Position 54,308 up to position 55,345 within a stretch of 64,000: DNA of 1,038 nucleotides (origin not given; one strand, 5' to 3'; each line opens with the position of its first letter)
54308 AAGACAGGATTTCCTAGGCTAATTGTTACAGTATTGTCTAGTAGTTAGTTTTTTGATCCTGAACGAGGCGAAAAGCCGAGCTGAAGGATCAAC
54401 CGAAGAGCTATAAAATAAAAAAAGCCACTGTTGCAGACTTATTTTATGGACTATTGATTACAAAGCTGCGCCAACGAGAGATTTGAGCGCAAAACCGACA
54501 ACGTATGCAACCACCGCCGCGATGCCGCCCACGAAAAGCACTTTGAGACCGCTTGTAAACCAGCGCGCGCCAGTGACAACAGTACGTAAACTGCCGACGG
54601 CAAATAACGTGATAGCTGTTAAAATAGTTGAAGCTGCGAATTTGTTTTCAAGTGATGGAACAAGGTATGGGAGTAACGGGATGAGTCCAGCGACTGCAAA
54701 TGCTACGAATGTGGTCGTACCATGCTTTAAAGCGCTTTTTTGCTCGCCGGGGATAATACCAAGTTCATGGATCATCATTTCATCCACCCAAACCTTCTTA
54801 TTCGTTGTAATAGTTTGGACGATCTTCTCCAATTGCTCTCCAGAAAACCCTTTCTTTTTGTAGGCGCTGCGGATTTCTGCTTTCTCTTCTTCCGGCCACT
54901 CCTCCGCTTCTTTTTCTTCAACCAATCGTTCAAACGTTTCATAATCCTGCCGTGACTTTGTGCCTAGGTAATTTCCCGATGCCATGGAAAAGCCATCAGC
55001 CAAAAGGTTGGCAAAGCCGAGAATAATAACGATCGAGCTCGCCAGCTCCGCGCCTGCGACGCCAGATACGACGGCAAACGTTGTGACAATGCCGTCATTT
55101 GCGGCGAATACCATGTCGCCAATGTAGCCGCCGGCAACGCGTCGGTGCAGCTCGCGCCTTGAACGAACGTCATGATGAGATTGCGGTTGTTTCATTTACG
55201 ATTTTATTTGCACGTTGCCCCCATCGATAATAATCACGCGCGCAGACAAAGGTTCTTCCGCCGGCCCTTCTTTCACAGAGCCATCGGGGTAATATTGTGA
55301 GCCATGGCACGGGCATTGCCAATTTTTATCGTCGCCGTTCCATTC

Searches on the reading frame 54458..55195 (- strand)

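Call 92: search_protein_families(library=pfam, proteins=[window:54458-55195:-], max_evalue=0.001)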
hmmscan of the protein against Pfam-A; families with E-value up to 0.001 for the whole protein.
window:54458-55195:- (245 aa): 1 family
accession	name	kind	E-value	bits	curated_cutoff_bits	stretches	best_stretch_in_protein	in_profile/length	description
PF01988.24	VIT1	-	3.4e-65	220.3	28.1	1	26-234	2-213/214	VIT family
